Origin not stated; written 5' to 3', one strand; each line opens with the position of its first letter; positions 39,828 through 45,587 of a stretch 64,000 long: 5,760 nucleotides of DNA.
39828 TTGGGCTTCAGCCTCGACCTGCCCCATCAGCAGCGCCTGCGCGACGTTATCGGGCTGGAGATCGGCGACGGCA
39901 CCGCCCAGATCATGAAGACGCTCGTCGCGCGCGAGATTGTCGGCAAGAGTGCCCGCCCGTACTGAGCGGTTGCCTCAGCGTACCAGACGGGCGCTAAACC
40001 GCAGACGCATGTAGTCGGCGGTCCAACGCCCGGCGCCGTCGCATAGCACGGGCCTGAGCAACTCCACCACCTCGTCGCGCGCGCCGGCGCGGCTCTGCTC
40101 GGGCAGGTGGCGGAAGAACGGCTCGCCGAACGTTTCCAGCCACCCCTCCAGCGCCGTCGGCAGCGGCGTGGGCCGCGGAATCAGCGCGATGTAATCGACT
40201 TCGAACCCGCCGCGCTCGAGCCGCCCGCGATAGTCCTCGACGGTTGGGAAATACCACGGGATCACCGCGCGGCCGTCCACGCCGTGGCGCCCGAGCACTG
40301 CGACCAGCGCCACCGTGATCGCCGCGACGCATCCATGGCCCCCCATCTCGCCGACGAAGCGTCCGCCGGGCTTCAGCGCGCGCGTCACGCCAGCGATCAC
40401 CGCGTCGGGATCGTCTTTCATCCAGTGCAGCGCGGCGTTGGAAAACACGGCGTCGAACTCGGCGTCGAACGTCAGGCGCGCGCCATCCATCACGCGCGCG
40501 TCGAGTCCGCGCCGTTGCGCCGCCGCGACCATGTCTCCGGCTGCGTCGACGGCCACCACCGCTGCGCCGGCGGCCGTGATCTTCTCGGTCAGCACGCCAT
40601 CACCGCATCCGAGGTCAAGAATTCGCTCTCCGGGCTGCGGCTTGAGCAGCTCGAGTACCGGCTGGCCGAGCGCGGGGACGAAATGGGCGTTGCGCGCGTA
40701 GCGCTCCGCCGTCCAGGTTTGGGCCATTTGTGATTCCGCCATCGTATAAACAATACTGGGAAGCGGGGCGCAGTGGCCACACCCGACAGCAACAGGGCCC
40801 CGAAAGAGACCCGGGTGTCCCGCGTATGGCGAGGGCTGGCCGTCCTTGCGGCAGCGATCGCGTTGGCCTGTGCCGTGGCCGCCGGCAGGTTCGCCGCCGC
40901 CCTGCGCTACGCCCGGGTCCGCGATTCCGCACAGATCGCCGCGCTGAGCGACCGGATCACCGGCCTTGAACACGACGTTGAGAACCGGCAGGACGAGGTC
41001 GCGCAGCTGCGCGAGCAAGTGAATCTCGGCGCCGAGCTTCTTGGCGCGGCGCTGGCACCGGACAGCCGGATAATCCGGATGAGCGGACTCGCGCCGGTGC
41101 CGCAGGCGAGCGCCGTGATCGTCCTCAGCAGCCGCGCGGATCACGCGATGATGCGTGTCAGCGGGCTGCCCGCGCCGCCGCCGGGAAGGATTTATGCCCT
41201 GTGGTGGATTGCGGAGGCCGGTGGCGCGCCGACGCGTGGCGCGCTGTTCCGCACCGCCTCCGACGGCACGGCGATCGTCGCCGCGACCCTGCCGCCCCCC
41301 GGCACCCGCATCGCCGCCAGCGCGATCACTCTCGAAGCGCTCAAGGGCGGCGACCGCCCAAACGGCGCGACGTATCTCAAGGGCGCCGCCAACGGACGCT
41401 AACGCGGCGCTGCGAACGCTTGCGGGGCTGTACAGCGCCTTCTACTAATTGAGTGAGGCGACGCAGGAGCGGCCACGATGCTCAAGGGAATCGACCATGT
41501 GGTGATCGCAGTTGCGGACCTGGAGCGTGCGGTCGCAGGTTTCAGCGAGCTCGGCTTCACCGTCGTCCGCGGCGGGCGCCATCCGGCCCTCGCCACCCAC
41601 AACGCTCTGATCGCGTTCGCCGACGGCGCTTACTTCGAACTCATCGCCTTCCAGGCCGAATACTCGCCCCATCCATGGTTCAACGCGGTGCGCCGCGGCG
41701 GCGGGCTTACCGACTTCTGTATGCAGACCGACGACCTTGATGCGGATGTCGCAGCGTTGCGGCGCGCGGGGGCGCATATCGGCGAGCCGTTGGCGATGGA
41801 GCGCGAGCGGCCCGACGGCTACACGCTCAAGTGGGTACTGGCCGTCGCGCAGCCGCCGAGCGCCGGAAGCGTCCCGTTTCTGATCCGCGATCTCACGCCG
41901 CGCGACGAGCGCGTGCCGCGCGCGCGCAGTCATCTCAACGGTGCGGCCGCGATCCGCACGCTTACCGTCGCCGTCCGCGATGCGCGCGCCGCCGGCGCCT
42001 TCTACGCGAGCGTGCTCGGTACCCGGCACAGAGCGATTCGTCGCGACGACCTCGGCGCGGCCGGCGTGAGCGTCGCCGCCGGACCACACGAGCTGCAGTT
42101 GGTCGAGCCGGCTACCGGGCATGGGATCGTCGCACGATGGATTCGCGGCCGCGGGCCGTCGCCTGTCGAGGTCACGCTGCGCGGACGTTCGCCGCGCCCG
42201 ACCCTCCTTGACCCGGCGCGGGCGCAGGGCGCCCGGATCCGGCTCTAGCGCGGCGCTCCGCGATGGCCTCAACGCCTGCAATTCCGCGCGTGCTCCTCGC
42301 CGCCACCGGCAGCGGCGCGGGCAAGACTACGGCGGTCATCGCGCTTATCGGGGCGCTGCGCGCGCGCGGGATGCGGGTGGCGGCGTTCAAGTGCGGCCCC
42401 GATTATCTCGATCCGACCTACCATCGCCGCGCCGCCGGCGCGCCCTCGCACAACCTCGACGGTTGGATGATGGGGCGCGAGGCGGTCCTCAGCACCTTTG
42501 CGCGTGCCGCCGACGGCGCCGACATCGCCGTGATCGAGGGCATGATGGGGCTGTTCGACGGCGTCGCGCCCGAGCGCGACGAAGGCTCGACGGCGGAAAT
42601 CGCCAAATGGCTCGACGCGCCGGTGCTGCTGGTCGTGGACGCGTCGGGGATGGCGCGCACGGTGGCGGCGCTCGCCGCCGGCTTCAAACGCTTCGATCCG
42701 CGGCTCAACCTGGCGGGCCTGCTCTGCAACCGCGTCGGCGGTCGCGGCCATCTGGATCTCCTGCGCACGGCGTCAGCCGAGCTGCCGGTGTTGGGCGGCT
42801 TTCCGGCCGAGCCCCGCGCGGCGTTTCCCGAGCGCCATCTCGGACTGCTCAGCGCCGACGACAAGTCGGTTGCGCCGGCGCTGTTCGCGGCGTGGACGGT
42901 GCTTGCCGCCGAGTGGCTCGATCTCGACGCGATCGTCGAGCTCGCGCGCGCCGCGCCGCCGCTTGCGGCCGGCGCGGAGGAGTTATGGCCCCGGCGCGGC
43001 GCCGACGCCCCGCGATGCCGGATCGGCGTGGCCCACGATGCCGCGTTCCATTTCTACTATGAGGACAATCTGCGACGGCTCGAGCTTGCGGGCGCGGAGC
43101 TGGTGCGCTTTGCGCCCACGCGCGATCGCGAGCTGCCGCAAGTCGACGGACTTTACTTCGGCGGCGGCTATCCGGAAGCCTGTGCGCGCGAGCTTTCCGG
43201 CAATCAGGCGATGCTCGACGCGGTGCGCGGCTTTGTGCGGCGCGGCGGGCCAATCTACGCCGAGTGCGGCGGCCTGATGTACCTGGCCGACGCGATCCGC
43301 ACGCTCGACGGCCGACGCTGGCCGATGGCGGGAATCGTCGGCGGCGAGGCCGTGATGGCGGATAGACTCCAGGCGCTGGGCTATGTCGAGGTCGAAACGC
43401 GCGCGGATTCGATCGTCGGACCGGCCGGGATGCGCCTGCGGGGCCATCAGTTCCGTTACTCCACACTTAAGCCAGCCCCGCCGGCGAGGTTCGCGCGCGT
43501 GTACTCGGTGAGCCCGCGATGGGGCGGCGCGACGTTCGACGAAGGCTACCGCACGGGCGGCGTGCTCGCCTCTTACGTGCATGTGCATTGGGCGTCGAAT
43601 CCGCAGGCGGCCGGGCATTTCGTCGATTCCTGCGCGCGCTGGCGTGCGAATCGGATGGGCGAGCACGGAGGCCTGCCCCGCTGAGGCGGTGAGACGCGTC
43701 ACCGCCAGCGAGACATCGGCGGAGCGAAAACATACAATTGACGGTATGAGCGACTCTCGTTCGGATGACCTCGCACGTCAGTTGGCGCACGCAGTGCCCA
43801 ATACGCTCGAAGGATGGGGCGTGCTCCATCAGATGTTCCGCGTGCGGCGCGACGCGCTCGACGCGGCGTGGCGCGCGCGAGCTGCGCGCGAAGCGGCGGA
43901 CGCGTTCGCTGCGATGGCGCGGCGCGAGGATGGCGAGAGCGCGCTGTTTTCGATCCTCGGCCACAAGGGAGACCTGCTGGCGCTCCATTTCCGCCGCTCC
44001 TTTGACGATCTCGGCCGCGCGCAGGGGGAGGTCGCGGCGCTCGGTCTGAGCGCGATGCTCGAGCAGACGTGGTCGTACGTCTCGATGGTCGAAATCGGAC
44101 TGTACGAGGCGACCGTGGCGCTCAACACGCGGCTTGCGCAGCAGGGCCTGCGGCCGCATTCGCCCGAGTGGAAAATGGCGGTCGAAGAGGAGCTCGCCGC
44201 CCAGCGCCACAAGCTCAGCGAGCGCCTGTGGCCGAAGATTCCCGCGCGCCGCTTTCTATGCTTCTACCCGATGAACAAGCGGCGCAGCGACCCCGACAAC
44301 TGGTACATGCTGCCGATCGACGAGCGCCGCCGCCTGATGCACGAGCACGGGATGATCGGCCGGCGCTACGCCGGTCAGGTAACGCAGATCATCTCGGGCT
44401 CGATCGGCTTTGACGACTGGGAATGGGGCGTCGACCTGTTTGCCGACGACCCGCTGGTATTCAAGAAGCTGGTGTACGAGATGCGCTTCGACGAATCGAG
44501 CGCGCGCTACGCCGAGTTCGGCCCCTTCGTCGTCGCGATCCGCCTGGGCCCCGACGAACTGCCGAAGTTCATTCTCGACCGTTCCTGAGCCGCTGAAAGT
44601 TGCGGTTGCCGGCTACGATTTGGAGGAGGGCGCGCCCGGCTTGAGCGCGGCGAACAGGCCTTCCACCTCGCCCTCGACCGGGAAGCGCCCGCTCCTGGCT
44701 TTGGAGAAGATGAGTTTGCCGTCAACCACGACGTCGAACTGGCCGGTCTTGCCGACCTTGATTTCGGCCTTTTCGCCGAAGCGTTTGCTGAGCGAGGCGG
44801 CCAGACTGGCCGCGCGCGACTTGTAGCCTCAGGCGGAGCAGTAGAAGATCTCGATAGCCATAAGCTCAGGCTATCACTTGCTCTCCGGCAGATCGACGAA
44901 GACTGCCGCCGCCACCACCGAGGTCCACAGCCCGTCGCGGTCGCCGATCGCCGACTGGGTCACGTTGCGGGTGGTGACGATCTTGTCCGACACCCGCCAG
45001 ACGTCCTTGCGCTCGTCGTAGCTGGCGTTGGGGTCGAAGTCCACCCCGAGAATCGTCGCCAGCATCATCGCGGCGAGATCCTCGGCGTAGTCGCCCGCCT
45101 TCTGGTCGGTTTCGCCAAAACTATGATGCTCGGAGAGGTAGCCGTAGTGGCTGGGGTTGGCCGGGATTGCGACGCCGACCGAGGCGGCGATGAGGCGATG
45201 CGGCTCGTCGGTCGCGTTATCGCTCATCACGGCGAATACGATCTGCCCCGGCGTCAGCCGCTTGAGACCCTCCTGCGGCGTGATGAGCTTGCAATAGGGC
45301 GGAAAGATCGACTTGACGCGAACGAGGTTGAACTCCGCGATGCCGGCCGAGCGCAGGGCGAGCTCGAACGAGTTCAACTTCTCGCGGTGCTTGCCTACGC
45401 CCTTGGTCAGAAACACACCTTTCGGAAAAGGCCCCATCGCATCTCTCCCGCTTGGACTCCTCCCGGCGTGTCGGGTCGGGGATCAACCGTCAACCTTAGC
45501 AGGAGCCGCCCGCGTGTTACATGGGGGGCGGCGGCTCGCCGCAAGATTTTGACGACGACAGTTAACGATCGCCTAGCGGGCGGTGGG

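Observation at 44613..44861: Unannotated SelW/Rdx-like selenoprotein with an in-frame UGA and a SECIS-like hairpin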

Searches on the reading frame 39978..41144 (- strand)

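Call 16: search_protein_families(library=ncbifam, proteins=[window:39978-41144:-], max_evalue=0.00001)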
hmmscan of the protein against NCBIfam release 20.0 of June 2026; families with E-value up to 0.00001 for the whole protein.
window:39978-41144:- (389 aa): 17 families
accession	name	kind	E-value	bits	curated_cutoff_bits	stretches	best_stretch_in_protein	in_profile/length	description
TIGR02072.1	BioC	equivalog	2.1e-16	60.5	184.95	1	146-264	6-131/244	malonyl-ACP O-methyltransferase BioC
NF010703.0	PRK14103.1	equivalog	3.7e-16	59.3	320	1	144-264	2-123/256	trans-aconitate 2-methyltransferase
NF045667.1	MTase_DVU1556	equivalog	6.5e-15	55.1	155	1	160-264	11-118/213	DVU_1556 family methyltransferase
NF001241.0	PRK00216.1-2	equivalog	1.8e-13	50.7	327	1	164-264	44-146/231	demethylmenaquinone methyltransferase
NF043040.1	corrin_prot_MT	hypoth_equivalog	5.6e-13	48.8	180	1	170-264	40-146/216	corrinoid protein-associated methyltransferase CpaM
NF007610.0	PRK10258.1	equivalog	1.5e-10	40.9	342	1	145-273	16-146/251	malonyl-ACP O-methyltransferase BioC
TIGR02021.1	BchM-ChlM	equivalog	4.1e-10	39.4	158.9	1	164-220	45-103/218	magnesium protoporphyrin IX methyltransferase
NF047649.1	MTase_UXPK_star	exception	9.5e-10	38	460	1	166-264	72-180/283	methyltransferase/UXPK-star double selenoprotein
NF002463.0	PRK01683.1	equivalog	1e-09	38.4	297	1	143-267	3-130/258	trans-aconitate 2-methyltransferase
NF041536.1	ArsM_DUF2284_UU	exception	2.1e-09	36.3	575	1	166-264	71-179/459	arsenite methyltransferase/DUF2284 domain selenoprotein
NF041537.1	ArsM_AhpD_UU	exception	8.4e-09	34.7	510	1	170-264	75-179/345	arsenite methyltransferase/AhpD domain selenoprotein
TIGR01983.1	UbiG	equivalog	4e-08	32.9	102.95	1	171-262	49-148/228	bifunctional 2-polyprenyl-6-hydroxyphenol methylase/3-demethylubiquinol 3-O-methyltransferase UbiG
NF041820.1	daptide_MTase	equivalog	1.7e-07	30.9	175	1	163-264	29-141/243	daptide-type RiPP biosynthesis methyltransferase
NF008823.0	PRK11873.1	subfamily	4e-07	29.8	263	1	125-264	32-180/272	arsenite methyltransferase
TIGR02081.1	metW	equivalog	4e-06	26.5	189.5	1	170-244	12-90/194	methionine biosynthesis protein MetW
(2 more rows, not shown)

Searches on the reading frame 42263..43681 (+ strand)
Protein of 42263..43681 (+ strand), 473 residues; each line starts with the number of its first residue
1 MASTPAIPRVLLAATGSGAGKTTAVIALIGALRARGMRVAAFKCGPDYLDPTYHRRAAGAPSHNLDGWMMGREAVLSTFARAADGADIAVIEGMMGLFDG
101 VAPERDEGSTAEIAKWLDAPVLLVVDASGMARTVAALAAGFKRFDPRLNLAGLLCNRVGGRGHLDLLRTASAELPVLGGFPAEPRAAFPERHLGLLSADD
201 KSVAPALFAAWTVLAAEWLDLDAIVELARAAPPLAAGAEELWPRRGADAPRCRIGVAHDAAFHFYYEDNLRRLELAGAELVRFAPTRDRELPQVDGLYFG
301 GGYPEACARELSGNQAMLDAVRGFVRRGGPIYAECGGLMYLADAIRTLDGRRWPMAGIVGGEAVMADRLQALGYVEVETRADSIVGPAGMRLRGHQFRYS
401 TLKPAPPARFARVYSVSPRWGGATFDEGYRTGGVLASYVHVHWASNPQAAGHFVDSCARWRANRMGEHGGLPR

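Call 16: search_protein_families(library=ncbifam, proteins=[window:42263-43681:+], max_evalue=0.00001)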
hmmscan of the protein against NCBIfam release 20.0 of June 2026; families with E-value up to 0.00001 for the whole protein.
window:42263-43681:+ (473 aa): 7 families
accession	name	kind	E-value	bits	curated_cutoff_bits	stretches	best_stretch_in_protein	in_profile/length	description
NF002204.1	PRK01077.1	equivalog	5.8e-149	496.6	254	1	8-443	2-420/420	cobyrinic acid a,c-diamide synthase CobB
TIGR00379.1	cobB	subfamily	4.3e-128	428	261.4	1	9-455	1-445/449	cobyrinic/hydrogenobyrinic acid a,c-diamide synthase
NF033195.1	F430_CfbB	exception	3.5e-123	411.8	560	1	9-454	1-450/451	Ni-sirohydrochlorin a,c-diamide synthase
NF053748.1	bifunc_CobBC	exception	1.3e-114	384.2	950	1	7-462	1-448/797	bifunctional hydrogenobyrinic acid a,c-diamide synthase/histidinol phosphate aminotransferase CobBC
NF010471.0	PRK13896.1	equivalog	1.2e-89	301.4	693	1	10-446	4-424/433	cobyrinic acid a,c-diamide synthase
NF004921.0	PRK06278.1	equivalog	7.3e-10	38.3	354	1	8-129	240-364/482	cobyrinic acid a,c-diamide synthase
NF001989.1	PRK00784.1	equivalog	6.7e-07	28.3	273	0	10-43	3-36/480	cobyric acid synthase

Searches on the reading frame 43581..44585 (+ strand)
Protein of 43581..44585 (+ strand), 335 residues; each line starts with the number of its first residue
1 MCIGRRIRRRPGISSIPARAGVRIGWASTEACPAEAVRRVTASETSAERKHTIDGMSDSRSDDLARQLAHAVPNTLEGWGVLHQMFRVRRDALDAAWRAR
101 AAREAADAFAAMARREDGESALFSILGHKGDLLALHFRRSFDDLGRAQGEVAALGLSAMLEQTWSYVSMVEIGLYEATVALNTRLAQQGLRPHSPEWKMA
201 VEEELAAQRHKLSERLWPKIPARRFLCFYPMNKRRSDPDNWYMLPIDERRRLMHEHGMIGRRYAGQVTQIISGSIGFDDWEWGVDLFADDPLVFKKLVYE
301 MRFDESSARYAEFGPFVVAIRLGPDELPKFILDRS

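Call 16: search_protein_families(library=ncbifam, proteins=[window:43581-44585:+], max_evalue=0.00001)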
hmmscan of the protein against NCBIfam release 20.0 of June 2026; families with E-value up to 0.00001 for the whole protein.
window:43581-44585:+ (335 aa): 3 families
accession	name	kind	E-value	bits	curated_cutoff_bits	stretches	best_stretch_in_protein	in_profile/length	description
NF008913.0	PRK12276.1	equivalog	2.4e-88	296.1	253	1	72-331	4-246/248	hydrogen peroxide-dependent heme synthase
NF007124.0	PRK09565.1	equivalog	3.7e-73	247.9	446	1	72-331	6-256/637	heme-binding protein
NF042928.1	HemQ_actino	equivalog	3.7e-15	55.8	235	1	220-322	113-210/220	hydrogen peroxide-dependent heme synthase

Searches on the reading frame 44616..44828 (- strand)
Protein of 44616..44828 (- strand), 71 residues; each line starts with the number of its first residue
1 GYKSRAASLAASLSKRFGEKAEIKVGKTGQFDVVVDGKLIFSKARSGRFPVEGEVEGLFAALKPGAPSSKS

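Call 48: search_protein_representatives(protein=window:44616-44828:-)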
Query: 71 residues. Proteins with E-value up to 0.001 (for the whole library): 210; up to 1e-10: 9; up to 1e-30: 0. The best 150 are listed.
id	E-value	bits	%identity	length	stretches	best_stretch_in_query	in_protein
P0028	9.6e-17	76.2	69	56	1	9-62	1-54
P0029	1.5e-16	75.6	46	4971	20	19-39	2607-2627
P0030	8.0e-16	73.3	56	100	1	1-66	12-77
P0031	2.4e-15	71.8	68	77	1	14-66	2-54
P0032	1.4e-14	69.4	64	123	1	6-63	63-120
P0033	1.4e-13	66.2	34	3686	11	22-57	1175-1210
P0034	4.0e-13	64.8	60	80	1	9-66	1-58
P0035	3.8e-12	61.7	58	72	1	9-67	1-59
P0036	1.1e-11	60.3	40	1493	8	18-46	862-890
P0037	2.3e-10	56.1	54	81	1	9-65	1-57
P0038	6.5e-10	54.7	60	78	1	15-66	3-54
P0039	6.9e-09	51.4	53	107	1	1-59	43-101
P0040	1.1e-08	50.8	33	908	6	17-63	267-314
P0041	1.3e-08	50.6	53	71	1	1-58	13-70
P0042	2.1e-08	49.9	45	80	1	2-66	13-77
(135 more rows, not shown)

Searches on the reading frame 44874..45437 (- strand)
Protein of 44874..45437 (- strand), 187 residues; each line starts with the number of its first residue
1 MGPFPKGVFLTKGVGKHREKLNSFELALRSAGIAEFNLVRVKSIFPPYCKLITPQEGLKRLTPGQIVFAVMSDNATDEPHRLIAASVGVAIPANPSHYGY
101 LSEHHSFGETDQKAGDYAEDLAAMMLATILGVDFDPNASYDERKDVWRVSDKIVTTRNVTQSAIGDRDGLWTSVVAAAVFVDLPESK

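Call 16: search_protein_families(library=ncbifam, proteins=[window:44877-45437:-], max_evalue=0.00001)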
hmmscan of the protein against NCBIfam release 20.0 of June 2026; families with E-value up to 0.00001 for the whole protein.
window:44877-45437:- (187 aa): 2 families
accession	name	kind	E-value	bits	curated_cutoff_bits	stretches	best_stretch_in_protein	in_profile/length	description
NF009064.0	PRK12398.1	equivalog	1.5e-58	197.4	207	1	4-181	6-164/165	pyruvoyl-dependent arginine decarboxylase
TIGR00286.1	TIGR00286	equivalog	2.4e-38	131.3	106.95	1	5-139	3-131/152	pyruvoyl-dependent arginine decarboxylase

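Call 22: find_encoding_contigs(protein=window:44874-45437:-, flank=10000, max_places=6)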
Protein window:44874-45437:- (187 aa): 5 contigs read that carry it; 3 places shown.
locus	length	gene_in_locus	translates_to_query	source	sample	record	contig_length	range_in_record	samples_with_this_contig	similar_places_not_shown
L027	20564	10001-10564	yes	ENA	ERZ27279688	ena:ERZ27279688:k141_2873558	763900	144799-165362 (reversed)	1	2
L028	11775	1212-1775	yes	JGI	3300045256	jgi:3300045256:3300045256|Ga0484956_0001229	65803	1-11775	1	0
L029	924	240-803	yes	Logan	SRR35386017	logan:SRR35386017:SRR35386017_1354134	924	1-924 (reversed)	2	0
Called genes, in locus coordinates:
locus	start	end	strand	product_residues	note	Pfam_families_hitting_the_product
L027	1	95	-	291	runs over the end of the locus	PF00296:Bac_luciferase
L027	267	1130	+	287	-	PF00296:Bac_luciferase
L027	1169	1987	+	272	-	PF00378:ECH_1, PF16113:ECH_2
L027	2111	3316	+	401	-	PF00067:p450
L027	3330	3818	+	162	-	PF02643:DUF192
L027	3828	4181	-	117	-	-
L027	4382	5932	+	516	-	PF01039:Carboxyl_trans, PF03255:ACCA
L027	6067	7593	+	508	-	PF00289:Biotin_carb_N, PF02222:ATP-grasp, PF02786:CPSase_L_D2, PF07478:Dala_Dala_lig_C, PF08443:RimK (faint), PF02785:Biotin_carb_C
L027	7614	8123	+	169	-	PF25917:BSH_RND (weak), PF00364:Biotin_lipoyl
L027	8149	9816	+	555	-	PF01642:MM_CoA_mutase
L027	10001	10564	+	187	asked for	PF01862:PvlArgDC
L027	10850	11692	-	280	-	PF06778:Chlor_dismutase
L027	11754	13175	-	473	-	PF01656:CbiA, PF13500:AAA_26 (weak), PF07685:GATase_3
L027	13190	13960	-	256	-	PF00903:Glyoxalase (weak), PF13468:Glyoxalase_3, PF13669:Glyoxalase_4, PF18029:Glyoxalase_6 (faint), PF22677:Ble-like_N (faint)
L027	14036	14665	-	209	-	PF10099:RskA_C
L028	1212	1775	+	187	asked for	PF01862:PvlArgDC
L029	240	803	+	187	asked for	PF01862:PvlArgDC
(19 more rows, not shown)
